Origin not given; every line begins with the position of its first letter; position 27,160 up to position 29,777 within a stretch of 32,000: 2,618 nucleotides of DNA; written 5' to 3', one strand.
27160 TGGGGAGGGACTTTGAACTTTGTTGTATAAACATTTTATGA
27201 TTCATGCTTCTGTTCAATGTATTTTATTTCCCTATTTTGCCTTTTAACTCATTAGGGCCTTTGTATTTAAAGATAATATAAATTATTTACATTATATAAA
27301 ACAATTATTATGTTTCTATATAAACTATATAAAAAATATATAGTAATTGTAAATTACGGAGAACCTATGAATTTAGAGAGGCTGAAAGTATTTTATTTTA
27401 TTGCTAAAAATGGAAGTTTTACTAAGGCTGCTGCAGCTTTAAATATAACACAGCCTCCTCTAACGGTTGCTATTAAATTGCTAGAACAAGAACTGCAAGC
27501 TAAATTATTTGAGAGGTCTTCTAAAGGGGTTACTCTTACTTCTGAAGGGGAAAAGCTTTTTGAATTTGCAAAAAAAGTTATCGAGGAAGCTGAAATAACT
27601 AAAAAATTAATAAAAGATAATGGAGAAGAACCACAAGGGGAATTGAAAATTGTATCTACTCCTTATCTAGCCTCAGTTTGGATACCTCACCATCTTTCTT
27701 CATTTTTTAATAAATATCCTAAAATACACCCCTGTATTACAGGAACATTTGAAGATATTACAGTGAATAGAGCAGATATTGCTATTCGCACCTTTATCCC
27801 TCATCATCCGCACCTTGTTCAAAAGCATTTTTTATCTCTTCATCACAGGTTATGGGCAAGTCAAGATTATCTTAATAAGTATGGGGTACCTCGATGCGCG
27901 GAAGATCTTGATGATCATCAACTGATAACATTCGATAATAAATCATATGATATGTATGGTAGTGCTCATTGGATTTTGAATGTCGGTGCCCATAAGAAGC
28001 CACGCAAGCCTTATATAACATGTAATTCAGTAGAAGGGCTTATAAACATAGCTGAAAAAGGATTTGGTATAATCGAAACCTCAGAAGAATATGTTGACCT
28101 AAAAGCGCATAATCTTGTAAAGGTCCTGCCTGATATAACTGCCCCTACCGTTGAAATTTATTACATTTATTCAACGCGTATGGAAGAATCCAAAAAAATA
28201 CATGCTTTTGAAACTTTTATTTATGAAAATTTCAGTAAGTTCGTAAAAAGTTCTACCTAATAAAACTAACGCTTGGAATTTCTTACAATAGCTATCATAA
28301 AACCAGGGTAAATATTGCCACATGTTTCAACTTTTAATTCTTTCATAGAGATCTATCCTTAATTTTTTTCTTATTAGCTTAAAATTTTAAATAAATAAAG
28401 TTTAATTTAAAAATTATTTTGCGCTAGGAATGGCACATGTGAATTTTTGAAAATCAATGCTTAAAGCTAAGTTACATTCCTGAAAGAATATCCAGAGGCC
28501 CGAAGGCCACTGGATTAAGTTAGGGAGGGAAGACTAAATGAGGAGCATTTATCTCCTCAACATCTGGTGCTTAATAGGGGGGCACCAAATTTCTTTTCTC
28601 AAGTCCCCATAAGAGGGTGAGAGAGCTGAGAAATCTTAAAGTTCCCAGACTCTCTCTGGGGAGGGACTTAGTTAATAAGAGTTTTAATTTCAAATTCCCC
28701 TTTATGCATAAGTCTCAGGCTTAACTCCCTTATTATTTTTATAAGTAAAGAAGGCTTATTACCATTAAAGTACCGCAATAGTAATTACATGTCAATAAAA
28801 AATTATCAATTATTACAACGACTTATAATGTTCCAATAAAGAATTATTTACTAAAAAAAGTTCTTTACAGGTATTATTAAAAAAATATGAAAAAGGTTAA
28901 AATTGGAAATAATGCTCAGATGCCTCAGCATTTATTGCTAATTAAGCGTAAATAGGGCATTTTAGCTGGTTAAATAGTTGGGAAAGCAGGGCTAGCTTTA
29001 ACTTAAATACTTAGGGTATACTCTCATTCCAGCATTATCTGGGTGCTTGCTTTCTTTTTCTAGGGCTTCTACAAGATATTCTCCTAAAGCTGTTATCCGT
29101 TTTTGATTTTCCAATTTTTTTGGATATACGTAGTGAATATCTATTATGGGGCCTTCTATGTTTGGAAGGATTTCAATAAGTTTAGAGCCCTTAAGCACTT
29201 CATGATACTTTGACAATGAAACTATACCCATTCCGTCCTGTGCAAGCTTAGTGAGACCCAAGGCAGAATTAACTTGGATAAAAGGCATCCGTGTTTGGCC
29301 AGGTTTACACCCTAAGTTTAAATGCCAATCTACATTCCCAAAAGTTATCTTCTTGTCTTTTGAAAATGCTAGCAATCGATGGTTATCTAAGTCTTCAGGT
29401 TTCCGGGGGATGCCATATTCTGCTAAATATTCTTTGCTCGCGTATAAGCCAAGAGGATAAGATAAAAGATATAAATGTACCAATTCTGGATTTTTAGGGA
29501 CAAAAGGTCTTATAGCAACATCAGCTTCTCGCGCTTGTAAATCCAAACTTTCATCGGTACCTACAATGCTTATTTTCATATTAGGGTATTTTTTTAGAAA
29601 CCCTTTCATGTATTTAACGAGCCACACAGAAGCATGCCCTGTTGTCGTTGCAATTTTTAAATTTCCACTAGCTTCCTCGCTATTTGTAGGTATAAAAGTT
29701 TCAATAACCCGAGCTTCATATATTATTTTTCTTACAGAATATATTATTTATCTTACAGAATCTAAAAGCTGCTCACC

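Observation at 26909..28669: Two direct copies of a sharply bounded, hairpin-dense ~250-264 bp element with a near-identical core and a swapped apical segment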

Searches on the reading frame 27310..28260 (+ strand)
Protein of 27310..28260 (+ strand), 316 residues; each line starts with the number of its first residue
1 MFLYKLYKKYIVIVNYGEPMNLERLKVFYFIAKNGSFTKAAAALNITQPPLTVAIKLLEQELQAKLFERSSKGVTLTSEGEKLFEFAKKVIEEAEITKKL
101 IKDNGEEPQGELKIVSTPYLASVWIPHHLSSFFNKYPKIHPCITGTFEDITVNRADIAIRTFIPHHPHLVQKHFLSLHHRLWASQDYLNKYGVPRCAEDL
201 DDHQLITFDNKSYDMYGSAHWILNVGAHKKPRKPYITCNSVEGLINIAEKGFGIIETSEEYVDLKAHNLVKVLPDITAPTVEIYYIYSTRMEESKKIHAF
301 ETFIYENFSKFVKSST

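Call 11: search_protein_families(library=pfam, proteins=[window:27310-28260:+])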
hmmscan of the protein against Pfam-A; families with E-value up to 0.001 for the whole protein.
window:27310-28260:+ (316 aa): 2 families
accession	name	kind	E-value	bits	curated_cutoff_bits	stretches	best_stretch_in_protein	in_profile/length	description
PF03466.25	LysR_substrate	-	1.3e-26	93.7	28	1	106-307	2-207/209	LysR substrate binding domain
PF00126.33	HTH_1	-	3.1e-20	72.3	26.6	1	22-81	1-60/60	Bacterial regulatory helix-turn-helix protein, lysR family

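Call 13: find_encoding_contigs(protein=window:27367-28260:+, flank=10000)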
Protein window:27367-28260:+ (297 aa): no gene with exactly this product is on record in the collection.

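Call 14: find_encoding_contigs(protein=window:27310-28260:+, flank=10000)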
Protein window:27310-28260:+ (316 aa): no gene with exactly this product is on record in the collection.

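Call 16: find_homologous_proteins(query=window:27367-28260:+)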
Query window:27367-28260:+ (297 aa): 301 proteins with E <= 0.001 among 2498 candidates; the best 120 are listed.
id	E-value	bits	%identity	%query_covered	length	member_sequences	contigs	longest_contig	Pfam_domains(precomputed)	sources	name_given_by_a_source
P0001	5.9e-198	674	100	100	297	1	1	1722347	PF00126.34,PF03466.26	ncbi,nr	ncbi:hypothetical protein IM40_03890 [Candidatus Paracaedimonas acanthamoebae]|nr:hypothetical prote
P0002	5.6e-125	434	65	97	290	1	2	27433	PF00126.34,PF03466.26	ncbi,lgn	-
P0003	2.0e-120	420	65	98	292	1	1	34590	PF00126.34,PF03466.26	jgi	jgi:DNA-binding transcriptional LysR family regulator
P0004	1.3e-114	400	61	98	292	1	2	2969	PF00126.34,PF03466.26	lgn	-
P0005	2.6e-113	396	60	98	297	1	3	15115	PF00126.34,PF03466.26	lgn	-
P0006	3.7e-109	382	56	96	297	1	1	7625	PF00126.34,PF03466.26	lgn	-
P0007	8.3e-108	378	57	100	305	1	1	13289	PF00126.34,PF03466.26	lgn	-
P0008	7.0e-100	352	55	97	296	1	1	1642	PF00126.34,PF03466.26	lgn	-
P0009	2.6e-98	347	56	96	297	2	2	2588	PF00126.34,PF03466.26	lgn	-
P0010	9.7e-97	342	53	97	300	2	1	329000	PF00126.34,PF03466.26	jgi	jgi:DNA-binding transcriptional LysR family regulator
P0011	7.0e-90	319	57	82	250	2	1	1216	PF03466.26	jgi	-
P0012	4.8e-88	313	80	58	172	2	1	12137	PF00126.34,PF03466.26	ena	-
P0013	2.8e-86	307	49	96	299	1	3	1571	PF00126.34,PF03466.26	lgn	-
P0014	1.6e-84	302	49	96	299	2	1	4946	PF00126.34,PF03466.26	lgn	-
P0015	6.3e-84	300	47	98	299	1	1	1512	PF00126.34,PF03466.26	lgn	-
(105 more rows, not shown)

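Call 19: find_encoding_contigs(protein=P0001, flank=10000)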
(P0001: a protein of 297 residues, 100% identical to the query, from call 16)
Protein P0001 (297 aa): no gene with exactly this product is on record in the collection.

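Call 20: find_encoding_contigs(protein=P0012, flank=10000)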
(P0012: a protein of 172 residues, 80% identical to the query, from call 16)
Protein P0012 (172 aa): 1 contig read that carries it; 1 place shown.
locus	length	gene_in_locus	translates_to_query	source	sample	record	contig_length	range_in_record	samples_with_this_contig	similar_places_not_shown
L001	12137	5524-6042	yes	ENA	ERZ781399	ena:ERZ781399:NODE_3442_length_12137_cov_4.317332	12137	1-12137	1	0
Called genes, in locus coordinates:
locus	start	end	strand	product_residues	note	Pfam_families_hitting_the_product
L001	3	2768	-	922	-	?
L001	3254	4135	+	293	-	PF00126:HTH_1, PF03466:LysR_substrate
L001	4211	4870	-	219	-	PF03070:TENA_THI-4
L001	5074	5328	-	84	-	-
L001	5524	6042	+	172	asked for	PF00126:HTH_1, PF03466:LysR_substrate (weak)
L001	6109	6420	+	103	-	PF03466:LysR_substrate (weak)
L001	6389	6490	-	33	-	-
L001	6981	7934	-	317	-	PF00126:HTH_1, PF03466:LysR_substrate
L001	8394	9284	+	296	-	PF00126:HTH_1, PF03466:LysR_substrate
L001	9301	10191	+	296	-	PF00126:HTH_1, PF03466:LysR_substrate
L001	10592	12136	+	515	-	?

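Call 21: find_encoding_contigs(protein=P0002, flank=10000)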
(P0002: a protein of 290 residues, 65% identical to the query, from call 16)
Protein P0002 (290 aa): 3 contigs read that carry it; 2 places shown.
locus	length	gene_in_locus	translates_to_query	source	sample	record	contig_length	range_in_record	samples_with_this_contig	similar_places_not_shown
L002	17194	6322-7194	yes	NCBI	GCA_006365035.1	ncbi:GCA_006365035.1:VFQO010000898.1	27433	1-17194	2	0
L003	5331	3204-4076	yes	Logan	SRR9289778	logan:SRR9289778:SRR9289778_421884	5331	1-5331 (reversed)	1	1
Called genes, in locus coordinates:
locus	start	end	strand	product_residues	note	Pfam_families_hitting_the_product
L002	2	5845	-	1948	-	?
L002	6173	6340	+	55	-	-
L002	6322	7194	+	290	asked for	PF00126:HTH_1, PF03466:LysR_substrate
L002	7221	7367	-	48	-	-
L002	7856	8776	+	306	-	PF00126:HTH_1, PF03466:LysR_substrate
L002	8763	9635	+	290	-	PF00126:HTH_1, PF03466:LysR_substrate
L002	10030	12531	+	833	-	-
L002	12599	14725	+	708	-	-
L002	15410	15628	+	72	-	-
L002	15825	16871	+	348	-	PF00989:PAS, PF13426:PAS_9, PF08447:PAS_3, PF02518:HATPase_c, PF13581:HATPase_c_2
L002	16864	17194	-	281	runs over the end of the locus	PF04378:RsmJ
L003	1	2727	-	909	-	?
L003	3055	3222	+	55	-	-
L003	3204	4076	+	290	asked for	PF00126:HTH_1, PF03466:LysR_substrate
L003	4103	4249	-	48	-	-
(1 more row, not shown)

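Call 22: find_encoding_contigs(protein=P0003, flank=10000)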
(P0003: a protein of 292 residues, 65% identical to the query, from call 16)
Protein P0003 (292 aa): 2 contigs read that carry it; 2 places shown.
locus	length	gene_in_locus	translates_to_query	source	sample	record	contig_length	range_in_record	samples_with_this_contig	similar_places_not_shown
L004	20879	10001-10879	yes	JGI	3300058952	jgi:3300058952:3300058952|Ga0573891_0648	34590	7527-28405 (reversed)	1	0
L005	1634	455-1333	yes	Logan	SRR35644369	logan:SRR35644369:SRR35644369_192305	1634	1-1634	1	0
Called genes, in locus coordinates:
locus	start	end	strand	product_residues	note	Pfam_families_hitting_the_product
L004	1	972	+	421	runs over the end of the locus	PF06689:zf-C4_ClpX, PF00493:MCM (faint), PF01078:Mg_chelatase (faint), PF05496:RuvB_N (faint), PF00004:AAA, PF07724:AAA_2, PF07728:AAA_5 (weak), PF10431:ClpB_D2-small, +1 more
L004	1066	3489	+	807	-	PF02190:LON_substr_bdg, PF08298:AAA_PrkA (weak), PF00004:AAA, PF07728:AAA_5, PF22667:Lon_lid, PF05362:Lon_C, PF13541:ChlI (weak)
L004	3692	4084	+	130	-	-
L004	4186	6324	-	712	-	PF01966:HD, PF13328:HD_4, PF04607:RelA_SpoT, PF02824:TGS, PF19296:RelA_AH, PF28438:RelA_RIS, PF01842:ACT, PF13291:ACT_4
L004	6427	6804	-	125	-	PF01192:RNA_pol_Rpb6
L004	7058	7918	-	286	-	PF03797:Autotransporter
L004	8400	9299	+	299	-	PF00126:HTH_1, PF03466:LysR_substrate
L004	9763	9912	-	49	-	-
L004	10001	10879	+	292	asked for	PF00126:HTH_1, PF03466:LysR_substrate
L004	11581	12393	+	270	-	-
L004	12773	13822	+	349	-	PF00989:PAS, PF13426:PAS_9, PF08447:PAS_3, PF02518:HATPase_c, PF13581:HATPase_c_2 (weak)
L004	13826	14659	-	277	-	PF04378:RsmJ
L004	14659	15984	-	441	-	PF00672:HAMP (weak), PF00512:HisKA, PF02518:HATPase_c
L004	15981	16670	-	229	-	PF00072:Response_reg, PF00486:Trans_reg_C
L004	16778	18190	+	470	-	PF00890:FAD_binding_2 (weak), PF01134:GIDA (weak), PF01494:FAD_binding_3 (faint), PF07992:Pyr_redox_2, PF12831:FAD_oxidored (weak), PF13738:Pyr_redox_3, PF00070:Pyr_redox, PF02852:Pyr_redox_dim, +2 more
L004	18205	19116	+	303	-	PF16881:LIAS_N (weak), PF04055:Radical_SAM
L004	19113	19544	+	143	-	PF03364:Polyketide_cyc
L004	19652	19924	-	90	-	PF00216:Bac_DNA_binding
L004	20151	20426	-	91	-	PF00462:Glutaredoxin, PF13417:GST_N_3 (faint)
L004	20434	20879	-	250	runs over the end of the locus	PF18912:DZR_2, PF00156:Pribosyltran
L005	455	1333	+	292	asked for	PF00126:HTH_1, PF03466:LysR_substrate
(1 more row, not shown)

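Call 37: find_encoding_contigs(protein=P0005, flank=10000)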
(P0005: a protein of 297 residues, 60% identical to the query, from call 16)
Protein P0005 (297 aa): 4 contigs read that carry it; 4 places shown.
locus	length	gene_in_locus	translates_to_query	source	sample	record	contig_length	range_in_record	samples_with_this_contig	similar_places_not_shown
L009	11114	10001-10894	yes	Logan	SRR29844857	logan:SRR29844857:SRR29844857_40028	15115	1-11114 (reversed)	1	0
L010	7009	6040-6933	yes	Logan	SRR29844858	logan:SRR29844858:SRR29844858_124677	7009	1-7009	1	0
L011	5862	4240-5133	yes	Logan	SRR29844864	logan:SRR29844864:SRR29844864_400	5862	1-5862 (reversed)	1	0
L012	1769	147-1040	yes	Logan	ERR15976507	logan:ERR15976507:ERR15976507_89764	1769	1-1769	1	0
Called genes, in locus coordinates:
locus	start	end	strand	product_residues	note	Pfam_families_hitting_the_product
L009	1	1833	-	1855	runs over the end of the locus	PF14411:LHH (weak)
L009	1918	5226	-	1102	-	-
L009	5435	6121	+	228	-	PF00196:GerE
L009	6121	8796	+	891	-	PF00931:NB-ARC, PF13401:AAA_22 (weak), PF17874:TPR_MalT, PF13424:TPR_12, PF13424:TPR_12, PF13424:TPR_12, PF24885:TPR_NPHP3, PF13424:TPR_12, +13 more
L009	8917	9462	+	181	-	PF06041:DUF924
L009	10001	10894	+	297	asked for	PF00126:HTH_1, PF03466:LysR_substrate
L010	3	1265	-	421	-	?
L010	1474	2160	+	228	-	PF00196:GerE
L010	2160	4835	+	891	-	PF00931:NB-ARC, PF13401:AAA_22 (weak), PF17874:TPR_MalT, PF13424:TPR_12, PF13424:TPR_12, PF13424:TPR_12, PF24885:TPR_NPHP3, PF13424:TPR_12, +13 more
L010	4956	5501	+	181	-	PF06041:DUF924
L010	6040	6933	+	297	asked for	PF00126:HTH_1, PF03466:LysR_substrate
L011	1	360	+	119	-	?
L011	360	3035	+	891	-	PF00931:NB-ARC, PF13401:AAA_22 (weak), PF17874:TPR_MalT, PF13424:TPR_12, PF13424:TPR_12, PF13424:TPR_12, PF24885:TPR_NPHP3, PF13424:TPR_12, +13 more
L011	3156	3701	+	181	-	PF06041:DUF924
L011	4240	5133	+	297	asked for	PF00126:HTH_1, PF03466:LysR_substrate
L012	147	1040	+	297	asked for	PF00126:HTH_1, PF03466:LysR_substrate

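Call 38: find_encoding_contigs(protein=P0007, flank=10000)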
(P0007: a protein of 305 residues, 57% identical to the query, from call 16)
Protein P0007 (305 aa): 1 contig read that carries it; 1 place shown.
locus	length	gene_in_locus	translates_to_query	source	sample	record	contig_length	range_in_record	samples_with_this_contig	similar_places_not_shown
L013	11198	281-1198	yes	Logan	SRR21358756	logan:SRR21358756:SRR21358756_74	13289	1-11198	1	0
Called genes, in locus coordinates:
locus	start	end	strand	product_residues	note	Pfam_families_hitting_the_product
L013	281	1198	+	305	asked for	PF00126:HTH_1, PF03466:LysR_substrate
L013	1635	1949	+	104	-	PF02325:CCB3_YggT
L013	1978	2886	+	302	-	PF00763:THF_DHG_CYH, PF02882:THF_DHG_CYH_C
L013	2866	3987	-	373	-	PF13477:Glyco_trans_4_2 (weak), PF20706:GT4-conflict, PF00534:Glycos_transf_1, PF13692:Glyco_trans_1_4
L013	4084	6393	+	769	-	PF00989:PAS (faint), PF08448:PAS_4 (faint), PF13188:PAS_8 (faint), PF12860:PAS_7, PF00512:HisKA, PF02518:HATPase_c (weak)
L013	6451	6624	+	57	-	-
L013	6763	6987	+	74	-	-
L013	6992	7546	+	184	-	PF09411:PagL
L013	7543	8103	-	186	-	PF03602:Cons_hypoth95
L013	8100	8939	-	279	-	PF00398:RrnaAD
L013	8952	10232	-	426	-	PF13624:SurA_N_3 (weak), PF09312:SurA_N, PF13145:Rotamase_2, PF13616:Rotamase_3, PF00639:Rotamase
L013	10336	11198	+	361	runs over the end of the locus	PF03739:LptF_LptG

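Call 39: find_encoding_contigs(protein=P0006, flank=10000)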
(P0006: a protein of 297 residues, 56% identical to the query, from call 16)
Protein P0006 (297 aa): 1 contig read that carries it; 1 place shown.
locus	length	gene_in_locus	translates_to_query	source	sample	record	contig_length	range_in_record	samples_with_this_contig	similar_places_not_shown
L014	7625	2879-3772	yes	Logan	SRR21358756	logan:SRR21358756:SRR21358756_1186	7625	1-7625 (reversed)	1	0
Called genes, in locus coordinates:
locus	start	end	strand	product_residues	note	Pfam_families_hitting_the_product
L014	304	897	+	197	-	PF17032:Zn_ribbon_15 (weak)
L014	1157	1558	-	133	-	-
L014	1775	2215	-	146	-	-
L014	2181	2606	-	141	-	-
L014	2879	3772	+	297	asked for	PF00126:HTH_1, PF03466:LysR_substrate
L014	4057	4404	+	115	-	-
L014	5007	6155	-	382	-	-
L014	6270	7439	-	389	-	PF13356:Arm-DNA-bind_3, PF00589:Phage_integrase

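Call 46: find_encoding_contigs(protein=P0004, flank=10000)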
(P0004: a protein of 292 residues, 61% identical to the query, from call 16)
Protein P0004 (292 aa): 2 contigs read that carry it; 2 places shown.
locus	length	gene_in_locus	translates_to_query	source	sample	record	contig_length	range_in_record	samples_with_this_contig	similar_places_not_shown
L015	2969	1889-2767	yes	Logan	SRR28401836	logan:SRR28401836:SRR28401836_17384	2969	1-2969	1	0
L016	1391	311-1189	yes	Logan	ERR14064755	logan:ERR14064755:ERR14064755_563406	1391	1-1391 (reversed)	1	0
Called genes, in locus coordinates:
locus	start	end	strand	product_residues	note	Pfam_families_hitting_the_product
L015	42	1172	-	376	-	PF10134:RPA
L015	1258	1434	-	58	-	-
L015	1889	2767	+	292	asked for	PF00126:HTH_1, PF03466:LysR_substrate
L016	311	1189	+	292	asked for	PF00126:HTH_1, PF03466:LysR_substrate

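Call 47: find_encoding_contigs(protein=P0009, flank=10000)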
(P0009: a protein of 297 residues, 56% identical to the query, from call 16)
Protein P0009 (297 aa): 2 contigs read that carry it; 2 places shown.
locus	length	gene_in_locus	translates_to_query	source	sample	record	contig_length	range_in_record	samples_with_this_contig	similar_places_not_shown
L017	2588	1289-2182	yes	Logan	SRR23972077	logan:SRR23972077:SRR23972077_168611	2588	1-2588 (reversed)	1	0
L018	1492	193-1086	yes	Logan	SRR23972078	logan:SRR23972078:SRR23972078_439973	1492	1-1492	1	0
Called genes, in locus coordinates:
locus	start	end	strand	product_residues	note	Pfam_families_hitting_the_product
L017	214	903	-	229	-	-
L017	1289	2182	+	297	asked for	PF00126:HTH_1, PF03466:LysR_substrate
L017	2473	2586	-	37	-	?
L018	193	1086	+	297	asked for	PF00126:HTH_1, PF03466:LysR_substrate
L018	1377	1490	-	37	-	?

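Call 65: search_protein_families(library=ncbifam, proteins=[window:27367-28260:+], max_evalue=0.00001)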
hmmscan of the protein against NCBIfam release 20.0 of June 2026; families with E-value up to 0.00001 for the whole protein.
window:27367-28260:+ (297 aa): 51 families (the best 25 are shown)
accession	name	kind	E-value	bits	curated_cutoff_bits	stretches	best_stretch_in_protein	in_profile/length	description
NF040888.1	trans_reg_YafC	equivalog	1.5e-37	129.1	470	1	2-288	4-292/293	DNA-binding transcriptional regulator YafC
NF040786.1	LysR_Sec_metab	equivalog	1e-33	116.7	250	1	1-288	1-297/298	selenium metabolism-associated LysR family transcriptional regulator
NF008352.0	PRK11139.1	subfamily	1.8e-33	115.9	288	1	3-293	8-296/305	transcriptional regulator GcvA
NF007491.0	PRK10086.1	equivalog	2.6e-29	102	316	1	2-289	18-309/313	DNA-binding transcriptional regulator DsdC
NF007315.1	PRK09801.1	equivalog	1.2e-25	90.2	398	1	6-287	11-294/301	L-tartrate utilization transcriptional activator TtdR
TIGR03418.1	chol_sulf_TF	equivalog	4.3e-25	88.3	324.8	1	2-285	2-288/291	choline sulfate utilization transcriptional regulator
TIGR03339.1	phn_lysR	subfamily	4.1e-24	85.3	341.1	1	6-167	2-165/279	aminoethylphosphonate catabolism associated LysR family transcriptional regulator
NF008416.0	PRK11242.1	equivalog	7.4e-23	81.3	277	1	3-124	3-124/300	transcriptional regulator CynR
NF058504.1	TransRegCcpCBac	equivalog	1.3e-22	80.6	400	1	1-132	1-133/287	transcriptional regulator CcpC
NF008722.0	PRK11716.1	equivalog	3.4e-21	75.5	246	1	1-152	1-157/293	HTH-type transcriptional activator IlvY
NF047520.1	trans_act_CidR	equivalog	1.2e-20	73.8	415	1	1-121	1-121/292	cidABC operon transcriptional activator CidR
NF009327.0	PRK12684.1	subfamily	1.3e-20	73.9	402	1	1-192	1-200/313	CysB family HTH-type transcriptional regulator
TIGR02036.1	dsdC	equivalog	7.4e-20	71.1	352.4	1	2-285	9-297/302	DNA-binding transcriptional regulator DsdC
NF007307.0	PRK09791.1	equivalog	1.1e-19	70.7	336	1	2-122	6-126/302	LysR family transcriptional regulator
NF047711.1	PutUtilRegPtrR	equivalog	4.8e-19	68.5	400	1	1-121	1-119/283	putrescine utilization regulator PtrR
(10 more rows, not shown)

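Call 73: search_solved_structures(query=window:27367-28260:+, max_evalue=1e-10)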
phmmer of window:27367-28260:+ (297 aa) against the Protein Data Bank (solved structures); distinct sequences matched with E-value up to 1e-10: 15.
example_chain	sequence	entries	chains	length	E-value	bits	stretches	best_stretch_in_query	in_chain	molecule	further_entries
9hh1_A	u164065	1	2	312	1.2e-41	146.1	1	3-286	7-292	Transcriptional regulator, LysR family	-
3hhg_A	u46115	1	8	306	1.7e-22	83.2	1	2-287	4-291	Transcriptional regulator, LysR family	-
3mz1_A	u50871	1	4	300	2.7e-18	69.5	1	6-286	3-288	Putative transcriptional regulator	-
3t1b_A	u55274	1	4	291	4.3e-17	65.5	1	1-285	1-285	Transcriptional regulator, LysR family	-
3szp_A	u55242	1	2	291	4.4e-17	65.5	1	1-285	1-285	Transcriptional regulator, LysR family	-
5z72_A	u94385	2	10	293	4.4e-14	55.7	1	1-130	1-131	CcpC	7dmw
8y6u_H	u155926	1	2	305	3.3e-13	52.8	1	3-187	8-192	Glycine cleavage system transcriptional activator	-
5y2v_A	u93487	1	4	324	1.4e-12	50.7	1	3-127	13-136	Rubisco operon transcriptional regulator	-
3fxq_A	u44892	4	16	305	2.6e-12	49.8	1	2-122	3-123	LysR type regulator of tsaMBCD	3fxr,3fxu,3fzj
6g1b_B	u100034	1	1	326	6.6e-12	48.5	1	3-125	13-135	Hydrogen peroxide-inducible genes activator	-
6g4r_B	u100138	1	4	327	6.6e-12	48.5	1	3-125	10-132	Hydrogen peroxide-inducible genes activator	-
6g1b_J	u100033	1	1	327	6.6e-12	48.5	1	3-125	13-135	Hydrogen peroxide-inducible genes activator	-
6g1d_C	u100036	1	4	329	6.7e-12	48.5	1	3-125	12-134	Hydrogen peroxide-inducible genes activator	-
8h3v_S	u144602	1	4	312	1.1e-11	47.8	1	1-130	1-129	NtcB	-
1ixc_A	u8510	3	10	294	3.7e-11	46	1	2-152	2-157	LysR-type regulatory protein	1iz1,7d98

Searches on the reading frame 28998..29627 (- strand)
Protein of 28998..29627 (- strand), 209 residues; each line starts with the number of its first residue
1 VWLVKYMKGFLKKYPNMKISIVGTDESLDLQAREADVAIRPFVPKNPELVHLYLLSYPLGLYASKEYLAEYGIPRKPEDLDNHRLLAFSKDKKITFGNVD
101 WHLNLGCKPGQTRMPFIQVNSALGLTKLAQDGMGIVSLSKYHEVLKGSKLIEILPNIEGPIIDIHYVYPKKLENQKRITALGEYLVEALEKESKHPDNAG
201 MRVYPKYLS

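Call 11: search_protein_families(library=pfam, proteins=[window:28998-29627:-])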
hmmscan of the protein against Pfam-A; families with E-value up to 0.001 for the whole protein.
window:28998-29627:- (209 aa): 1 family
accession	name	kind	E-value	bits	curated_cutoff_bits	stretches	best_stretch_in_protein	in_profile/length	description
PF03466.25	LysR_substrate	-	7.2e-24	84.8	28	1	2-189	20-208/209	LysR substrate binding domain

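Call 65: search_protein_families(library=ncbifam, proteins=[window:28998-29627:-], max_evalue=0.00001)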
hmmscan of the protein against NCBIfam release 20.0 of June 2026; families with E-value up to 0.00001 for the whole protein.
window:28998-29627:- (209 aa): 6 families
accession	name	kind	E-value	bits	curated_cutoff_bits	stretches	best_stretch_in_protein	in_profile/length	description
NF040888.1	trans_reg_YafC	equivalog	9.8e-22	77.2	470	1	3-188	108-292/293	DNA-binding transcriptional regulator YafC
NF008352.0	PRK11139.1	subfamily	1.1e-11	44.4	288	1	2-195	108-298/305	transcriptional regulator GcvA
NF007917.1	PRK10632.1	equivalog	2.5e-09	36.7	425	1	8-94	112-198/303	HTH-type transcriptional activator AaeR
NF011573.0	PRK14997.1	equivalog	4.7e-09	35.8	380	1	8-189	114-297/303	LysR family transcriptional regulator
NF007491.0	PRK10086.1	equivalog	1.1e-08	34.3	316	1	2-190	119-310/313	DNA-binding transcriptional regulator DsdC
NF007315.1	PRK09801.1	equivalog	5.6e-08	32.1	398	1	10-189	118-296/301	L-tartrate utilization transcriptional activator TtdR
